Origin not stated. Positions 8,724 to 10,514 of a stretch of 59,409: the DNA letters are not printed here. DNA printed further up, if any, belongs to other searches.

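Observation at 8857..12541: Lower-GC two-gene islet: DUF4062/Schlafen-like/HATPase_c_4-wHTH protein divergent from a stand-alone SF2 DExH helicase, bounded by unusual repeats. Candidate undescribed defence system.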

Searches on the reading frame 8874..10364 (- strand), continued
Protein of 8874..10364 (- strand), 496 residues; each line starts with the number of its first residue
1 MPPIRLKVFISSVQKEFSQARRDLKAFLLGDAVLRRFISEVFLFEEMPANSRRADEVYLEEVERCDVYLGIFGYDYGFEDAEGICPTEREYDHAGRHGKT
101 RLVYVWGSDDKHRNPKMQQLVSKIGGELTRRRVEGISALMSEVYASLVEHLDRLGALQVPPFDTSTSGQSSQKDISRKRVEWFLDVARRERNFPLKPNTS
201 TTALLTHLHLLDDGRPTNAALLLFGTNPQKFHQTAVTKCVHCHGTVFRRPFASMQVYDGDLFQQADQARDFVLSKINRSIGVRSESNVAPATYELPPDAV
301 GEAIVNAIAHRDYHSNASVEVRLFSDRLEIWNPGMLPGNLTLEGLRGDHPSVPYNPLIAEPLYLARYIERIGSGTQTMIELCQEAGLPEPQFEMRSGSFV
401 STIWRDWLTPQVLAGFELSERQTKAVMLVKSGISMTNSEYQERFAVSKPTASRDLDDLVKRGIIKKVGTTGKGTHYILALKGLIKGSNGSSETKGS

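Call 54: search_solved_structures(query=A1, max_evalue=0.01, show_alignments=2)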
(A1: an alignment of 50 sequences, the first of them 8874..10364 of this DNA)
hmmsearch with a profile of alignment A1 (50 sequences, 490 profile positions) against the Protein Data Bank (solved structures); distinct sequences matched with E-value up to 0.01: 3.
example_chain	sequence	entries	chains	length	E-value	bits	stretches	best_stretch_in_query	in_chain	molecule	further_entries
3lmm_A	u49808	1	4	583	1.7e-07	33.9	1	292-402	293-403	Uncharacterized protein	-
8cil_A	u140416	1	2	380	0.0003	23.2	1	414-484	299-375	Fic family protein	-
10wc_A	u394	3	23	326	0.00093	21.6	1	5-157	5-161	KpSwz DUF4062 | KpSwz | KpSwz TIR/DUF4062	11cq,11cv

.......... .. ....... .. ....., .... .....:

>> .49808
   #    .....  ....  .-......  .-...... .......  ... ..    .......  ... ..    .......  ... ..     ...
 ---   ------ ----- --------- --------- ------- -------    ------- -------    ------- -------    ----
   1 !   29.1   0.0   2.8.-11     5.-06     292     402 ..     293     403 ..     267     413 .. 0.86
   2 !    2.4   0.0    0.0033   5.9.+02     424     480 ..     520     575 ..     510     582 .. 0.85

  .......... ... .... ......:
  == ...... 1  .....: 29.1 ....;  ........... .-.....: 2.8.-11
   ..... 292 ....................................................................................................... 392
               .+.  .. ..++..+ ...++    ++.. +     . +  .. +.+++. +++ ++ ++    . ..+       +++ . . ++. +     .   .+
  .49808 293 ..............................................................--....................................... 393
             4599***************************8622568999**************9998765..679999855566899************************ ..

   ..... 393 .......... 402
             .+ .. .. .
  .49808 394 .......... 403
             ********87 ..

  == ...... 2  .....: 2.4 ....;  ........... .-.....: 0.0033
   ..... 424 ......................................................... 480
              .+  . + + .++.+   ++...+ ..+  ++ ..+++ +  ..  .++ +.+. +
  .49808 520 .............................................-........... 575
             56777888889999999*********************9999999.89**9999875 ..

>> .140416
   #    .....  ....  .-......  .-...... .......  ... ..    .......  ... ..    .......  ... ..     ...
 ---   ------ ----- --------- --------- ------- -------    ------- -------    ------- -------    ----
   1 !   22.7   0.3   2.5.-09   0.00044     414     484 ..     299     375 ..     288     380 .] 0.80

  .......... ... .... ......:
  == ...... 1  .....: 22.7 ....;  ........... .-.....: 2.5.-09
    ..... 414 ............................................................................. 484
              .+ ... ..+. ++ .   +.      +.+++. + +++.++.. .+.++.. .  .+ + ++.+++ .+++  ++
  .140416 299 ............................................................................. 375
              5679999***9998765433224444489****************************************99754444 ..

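Call 55: search_solved_structures(query=A1, max_evalue=0.01, show_alignments=3)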
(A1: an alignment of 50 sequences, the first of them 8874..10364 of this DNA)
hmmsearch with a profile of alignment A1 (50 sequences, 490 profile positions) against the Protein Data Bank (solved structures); distinct sequences matched with E-value up to 0.01: 3.
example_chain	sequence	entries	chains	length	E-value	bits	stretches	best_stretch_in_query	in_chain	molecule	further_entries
3lmm_A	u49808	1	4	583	1.7e-07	33.9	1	292-402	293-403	Uncharacterized protein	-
8cil_A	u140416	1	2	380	0.0003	23.2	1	414-484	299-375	Fic family protein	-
10wc_A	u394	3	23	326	0.00093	21.6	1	5-157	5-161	KpSwz DUF4062 | KpSwz | KpSwz TIR/DUF4062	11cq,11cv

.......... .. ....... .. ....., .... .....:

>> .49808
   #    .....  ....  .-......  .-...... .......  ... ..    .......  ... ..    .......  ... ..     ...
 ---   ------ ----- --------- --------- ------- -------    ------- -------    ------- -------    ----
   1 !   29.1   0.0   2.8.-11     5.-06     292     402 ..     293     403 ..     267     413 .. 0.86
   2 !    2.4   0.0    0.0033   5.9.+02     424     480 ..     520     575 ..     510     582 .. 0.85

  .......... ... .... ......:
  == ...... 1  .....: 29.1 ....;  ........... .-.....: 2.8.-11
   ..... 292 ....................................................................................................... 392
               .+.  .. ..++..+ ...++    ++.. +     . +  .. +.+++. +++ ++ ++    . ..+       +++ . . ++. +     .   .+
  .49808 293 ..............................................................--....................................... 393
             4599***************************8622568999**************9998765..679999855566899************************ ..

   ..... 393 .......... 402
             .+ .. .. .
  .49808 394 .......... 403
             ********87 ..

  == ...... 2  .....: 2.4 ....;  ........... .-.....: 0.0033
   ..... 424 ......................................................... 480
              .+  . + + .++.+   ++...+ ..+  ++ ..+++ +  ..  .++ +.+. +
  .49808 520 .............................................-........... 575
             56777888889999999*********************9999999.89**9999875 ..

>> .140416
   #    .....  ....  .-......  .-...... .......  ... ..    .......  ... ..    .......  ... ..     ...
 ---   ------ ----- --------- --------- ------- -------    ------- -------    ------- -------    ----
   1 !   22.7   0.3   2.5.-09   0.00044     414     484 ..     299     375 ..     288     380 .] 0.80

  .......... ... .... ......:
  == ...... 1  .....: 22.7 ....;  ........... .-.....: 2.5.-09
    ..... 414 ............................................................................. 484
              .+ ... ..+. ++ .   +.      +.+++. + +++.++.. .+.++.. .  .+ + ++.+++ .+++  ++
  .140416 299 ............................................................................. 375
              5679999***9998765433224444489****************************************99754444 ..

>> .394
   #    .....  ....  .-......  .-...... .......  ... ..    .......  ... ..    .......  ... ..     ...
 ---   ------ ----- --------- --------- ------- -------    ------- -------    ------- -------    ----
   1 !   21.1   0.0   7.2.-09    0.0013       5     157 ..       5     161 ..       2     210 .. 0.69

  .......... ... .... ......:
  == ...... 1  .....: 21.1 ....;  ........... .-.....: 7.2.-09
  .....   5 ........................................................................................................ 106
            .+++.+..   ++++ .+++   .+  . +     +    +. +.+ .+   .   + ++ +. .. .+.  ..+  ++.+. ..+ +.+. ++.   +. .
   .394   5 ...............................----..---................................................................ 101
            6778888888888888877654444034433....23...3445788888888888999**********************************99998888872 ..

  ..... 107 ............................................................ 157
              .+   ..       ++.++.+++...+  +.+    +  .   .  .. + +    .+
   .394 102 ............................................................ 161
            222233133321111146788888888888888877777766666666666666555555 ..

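Call 65: search_protein_families(library=pfam, alignment_id=A3, max_evalue=0.001)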
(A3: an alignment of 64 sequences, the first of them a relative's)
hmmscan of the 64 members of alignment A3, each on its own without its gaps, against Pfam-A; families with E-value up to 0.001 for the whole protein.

A. member 1, L047:10001-11527:+ (508 aa): 3 families
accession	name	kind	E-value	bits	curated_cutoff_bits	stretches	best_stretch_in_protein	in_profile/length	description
PF13749.12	HATPase_c_4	-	3.4e-22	78.7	26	1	313-399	2-89/89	Putative ATP-dependent DNA helicase recG C-terminal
PF13271.11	DUF4062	-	6.1e-19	68.4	24.7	1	5-90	2-82/82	Domain of unknown function (DUF4062)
PF08220.18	HTH_DeoR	-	7e-05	22.9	21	1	417-463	1-47/57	DeoR-like helix-turn-helix domain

B. families by the number of members that match (of 64 scanned): 37 families (the first 25 are shown)
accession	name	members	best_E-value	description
PF08843.17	AbiEii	6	2.8e-40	Nucleotidyl transferase AbiEii toxin, Type IV TA system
PF01381.28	HTH_3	4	4e-15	Helix-turn-helix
PF01850.27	PIN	3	1e-15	PIN domain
PF13560.12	HTH_31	3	1.1e-09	Helix-turn-helix domain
PF13338.12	AbiEi_4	3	2.1e-08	Transcriptional regulator, AbiEi antitoxin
PF09407.15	AbiEi_1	2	1.3e-36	AbiEi antitoxin C-terminal domain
PF00589.27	Phage_integrase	2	1.1e-29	Phage integrase family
PF13749.12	HATPase_c_4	2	3.4e-22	Putative ATP-dependent DNA helicase recG C-terminal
PF13470.12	PIN_3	2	1.6e-15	PIN domain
PF02661.23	Fic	2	8.4e-13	Fic/DOC family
PF04434.22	SWIM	2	8e-06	SWIM zinc finger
PF03977.18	OAD_beta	1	4.4e-156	Na+-transporting oxaloacetate decarboxylase beta subunit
PF00033.24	Cytochrome_B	1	2.5e-58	Cytochrome b/b6/petB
PF13631.11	Cytochrom_B_N_2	1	5.1e-40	Cytochrome b(N-terminal)/b6/petB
PF09907.15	HigB_toxin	1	5e-29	HigB_toxin, RelE-like toxic component of a toxin-antitoxin system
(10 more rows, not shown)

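Call 70: find_encoding_contigs(protein=window:8874-10364:-, flank=8000, max_places=6)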
Protein window:8874-10364:- (496 aa): no gene with exactly this product is on record in the collection.

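Call 77: search_protein_families(library=pfam, proteins=[L023:11573-13072:+], max_evalue=0.001)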
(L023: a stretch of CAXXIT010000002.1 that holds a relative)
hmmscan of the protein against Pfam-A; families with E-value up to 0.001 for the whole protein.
L023:11573-13072:+ (499 aa): 6 families
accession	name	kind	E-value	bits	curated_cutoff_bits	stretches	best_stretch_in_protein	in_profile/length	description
PF04326.19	SLFN_AlbA_2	-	1.3e-19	71.3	25.3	1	54-167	2-117/118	Schlafen, AlbA_2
PF13749.12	HATPase_c_4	-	2.9e-12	46.8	26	1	338-401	3-67/89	Putative ATP-dependent DNA helicase recG C-terminal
PF13412.12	HTH_24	-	3.3e-09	36.6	21.9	1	439-480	6-47/48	Winged helix-turn-helix DNA-binding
PF13404.12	HTH_AsnC-type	-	1.4e-06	28.5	27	1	440-475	7-42/42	AsnC-type helix-turn-helix domain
PF08279.18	HTH_11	-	0.00015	22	25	1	440-478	4-43/55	HTH domain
PF01022.26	HTH_5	-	0.00033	20.9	22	1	440-478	6-43/47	Bacterial regulatory protein, arsR family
